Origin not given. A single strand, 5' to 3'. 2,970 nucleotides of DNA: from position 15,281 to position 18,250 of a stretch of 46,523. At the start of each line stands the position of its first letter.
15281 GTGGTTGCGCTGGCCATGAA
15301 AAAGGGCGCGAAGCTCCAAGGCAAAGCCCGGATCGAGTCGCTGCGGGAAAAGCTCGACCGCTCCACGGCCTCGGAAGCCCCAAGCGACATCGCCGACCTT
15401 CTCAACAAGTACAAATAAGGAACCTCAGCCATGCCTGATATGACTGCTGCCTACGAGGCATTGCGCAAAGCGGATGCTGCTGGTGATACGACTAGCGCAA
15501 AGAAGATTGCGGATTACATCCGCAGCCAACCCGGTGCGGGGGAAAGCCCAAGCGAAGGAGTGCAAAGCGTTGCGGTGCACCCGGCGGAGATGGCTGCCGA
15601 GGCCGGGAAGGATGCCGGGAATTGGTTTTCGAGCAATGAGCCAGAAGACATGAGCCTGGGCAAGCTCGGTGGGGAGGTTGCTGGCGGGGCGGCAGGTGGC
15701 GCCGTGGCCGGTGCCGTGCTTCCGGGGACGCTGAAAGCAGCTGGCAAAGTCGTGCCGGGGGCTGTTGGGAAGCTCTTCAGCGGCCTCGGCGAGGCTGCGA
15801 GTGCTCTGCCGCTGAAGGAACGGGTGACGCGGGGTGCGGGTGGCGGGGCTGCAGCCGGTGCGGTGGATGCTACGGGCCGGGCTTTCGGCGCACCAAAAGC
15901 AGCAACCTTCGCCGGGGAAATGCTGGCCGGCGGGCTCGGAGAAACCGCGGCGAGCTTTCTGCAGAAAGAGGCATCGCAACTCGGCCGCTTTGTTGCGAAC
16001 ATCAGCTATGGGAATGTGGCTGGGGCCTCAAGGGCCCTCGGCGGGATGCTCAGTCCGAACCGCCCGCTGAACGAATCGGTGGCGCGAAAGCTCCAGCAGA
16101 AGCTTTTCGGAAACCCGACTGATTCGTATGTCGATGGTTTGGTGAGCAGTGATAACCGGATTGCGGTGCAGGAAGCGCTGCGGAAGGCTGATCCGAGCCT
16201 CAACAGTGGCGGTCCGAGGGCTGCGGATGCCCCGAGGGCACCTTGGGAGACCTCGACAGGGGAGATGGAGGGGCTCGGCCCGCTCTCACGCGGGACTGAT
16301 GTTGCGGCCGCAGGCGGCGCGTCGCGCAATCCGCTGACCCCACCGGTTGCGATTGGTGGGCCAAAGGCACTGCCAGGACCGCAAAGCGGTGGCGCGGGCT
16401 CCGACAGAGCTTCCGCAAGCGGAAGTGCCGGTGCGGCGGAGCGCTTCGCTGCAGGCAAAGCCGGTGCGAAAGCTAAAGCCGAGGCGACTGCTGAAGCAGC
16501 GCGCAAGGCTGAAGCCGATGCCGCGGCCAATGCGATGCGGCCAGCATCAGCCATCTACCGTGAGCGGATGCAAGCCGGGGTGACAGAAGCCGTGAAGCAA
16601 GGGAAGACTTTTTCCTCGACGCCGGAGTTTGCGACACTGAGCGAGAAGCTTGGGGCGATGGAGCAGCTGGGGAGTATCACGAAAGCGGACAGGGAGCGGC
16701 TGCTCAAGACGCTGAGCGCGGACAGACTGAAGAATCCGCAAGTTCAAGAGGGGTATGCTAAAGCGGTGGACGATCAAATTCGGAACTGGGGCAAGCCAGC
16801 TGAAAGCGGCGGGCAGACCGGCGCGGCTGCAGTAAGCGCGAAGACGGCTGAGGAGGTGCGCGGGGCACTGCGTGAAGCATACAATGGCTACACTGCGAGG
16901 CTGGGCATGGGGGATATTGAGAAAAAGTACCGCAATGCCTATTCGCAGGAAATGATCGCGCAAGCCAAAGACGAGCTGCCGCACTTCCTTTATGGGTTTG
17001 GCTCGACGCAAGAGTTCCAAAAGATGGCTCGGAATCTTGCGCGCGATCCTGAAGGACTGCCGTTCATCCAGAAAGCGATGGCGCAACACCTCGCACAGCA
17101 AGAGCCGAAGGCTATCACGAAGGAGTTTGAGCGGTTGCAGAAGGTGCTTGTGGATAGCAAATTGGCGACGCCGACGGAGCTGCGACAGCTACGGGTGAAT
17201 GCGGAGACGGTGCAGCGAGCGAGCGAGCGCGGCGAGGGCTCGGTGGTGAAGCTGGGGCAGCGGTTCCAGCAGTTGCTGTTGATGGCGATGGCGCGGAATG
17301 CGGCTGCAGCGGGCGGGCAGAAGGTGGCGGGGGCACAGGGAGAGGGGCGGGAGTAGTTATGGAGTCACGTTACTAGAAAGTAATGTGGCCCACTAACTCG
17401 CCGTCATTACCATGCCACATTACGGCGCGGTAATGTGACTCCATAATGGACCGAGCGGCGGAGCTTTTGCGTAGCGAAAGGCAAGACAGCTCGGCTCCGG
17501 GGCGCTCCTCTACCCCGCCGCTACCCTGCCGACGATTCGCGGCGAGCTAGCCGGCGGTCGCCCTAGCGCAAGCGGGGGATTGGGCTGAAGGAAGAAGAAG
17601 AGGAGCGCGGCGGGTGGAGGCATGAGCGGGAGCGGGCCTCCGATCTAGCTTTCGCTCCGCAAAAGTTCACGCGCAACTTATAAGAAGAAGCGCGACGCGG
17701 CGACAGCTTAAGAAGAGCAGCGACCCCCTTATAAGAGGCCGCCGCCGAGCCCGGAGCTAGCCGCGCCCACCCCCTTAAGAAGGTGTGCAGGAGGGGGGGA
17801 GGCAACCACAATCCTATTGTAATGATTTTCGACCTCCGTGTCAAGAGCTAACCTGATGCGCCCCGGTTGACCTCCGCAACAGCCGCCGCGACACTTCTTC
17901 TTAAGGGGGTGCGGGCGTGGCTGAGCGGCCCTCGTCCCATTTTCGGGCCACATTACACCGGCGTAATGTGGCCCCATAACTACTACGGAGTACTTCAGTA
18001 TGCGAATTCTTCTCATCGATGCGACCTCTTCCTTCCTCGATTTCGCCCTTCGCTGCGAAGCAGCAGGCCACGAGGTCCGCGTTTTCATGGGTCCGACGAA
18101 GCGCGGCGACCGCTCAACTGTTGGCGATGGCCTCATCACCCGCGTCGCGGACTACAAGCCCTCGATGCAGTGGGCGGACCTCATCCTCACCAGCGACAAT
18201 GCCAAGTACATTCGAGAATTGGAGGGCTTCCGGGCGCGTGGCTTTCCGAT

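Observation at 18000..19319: Full-length PurD-like ATP-grasp ligase embedded in the late structural operon and coupled to the tail-fibre gene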

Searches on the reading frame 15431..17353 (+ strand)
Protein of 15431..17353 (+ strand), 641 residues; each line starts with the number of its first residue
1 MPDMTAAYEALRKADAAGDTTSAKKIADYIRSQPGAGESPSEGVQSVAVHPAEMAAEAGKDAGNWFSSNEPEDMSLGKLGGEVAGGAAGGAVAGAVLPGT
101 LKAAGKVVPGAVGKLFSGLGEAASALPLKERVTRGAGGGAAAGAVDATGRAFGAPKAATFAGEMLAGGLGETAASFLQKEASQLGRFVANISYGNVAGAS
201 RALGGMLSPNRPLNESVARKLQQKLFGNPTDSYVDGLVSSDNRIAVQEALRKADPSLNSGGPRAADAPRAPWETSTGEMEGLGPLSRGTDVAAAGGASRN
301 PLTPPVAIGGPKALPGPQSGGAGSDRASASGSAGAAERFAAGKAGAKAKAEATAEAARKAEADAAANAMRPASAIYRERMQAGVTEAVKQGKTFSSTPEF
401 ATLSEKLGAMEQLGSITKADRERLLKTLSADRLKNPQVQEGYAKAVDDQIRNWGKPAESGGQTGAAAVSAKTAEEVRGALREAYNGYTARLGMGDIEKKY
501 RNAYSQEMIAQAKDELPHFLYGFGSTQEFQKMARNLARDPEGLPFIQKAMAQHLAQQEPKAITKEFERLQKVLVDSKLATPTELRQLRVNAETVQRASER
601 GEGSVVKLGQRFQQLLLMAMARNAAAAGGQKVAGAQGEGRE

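Call 13: search_protein_families(library=phrogs, proteins=[window:15431-17353:+], max_evalue=0.001)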
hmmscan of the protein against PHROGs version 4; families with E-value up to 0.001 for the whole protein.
window:15431-17353:+ (641 aa): 0 families

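Call 71: search_protein_families(library=padloc, proteins=[window:15431-17353:+], max_evalue=0.01)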
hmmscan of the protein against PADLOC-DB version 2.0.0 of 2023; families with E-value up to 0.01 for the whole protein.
window:15431-17353:+ (641 aa): 0 families

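Call 84: search_protein_families(library=pfam, proteins=[window:15431-17353:+], max_evalue=0.01)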
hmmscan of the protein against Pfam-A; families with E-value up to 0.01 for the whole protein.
window:15431-17353:+ (641 aa): 0 families

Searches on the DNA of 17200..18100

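Call 72: search_rna_families(source=window, start=17200, end=18100, threshold=evalue, max_evalue=1)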
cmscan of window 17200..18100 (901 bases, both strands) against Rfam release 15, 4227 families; matches with E-value up to 1: 1.
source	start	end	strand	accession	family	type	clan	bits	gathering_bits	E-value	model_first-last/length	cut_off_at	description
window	17546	17657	+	RF00461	IRES_VEGF_A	Cis-reg; IRES;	-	14.7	160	0.77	1-308/308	no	Vascular endothelial growth factor (VEGF) IRES A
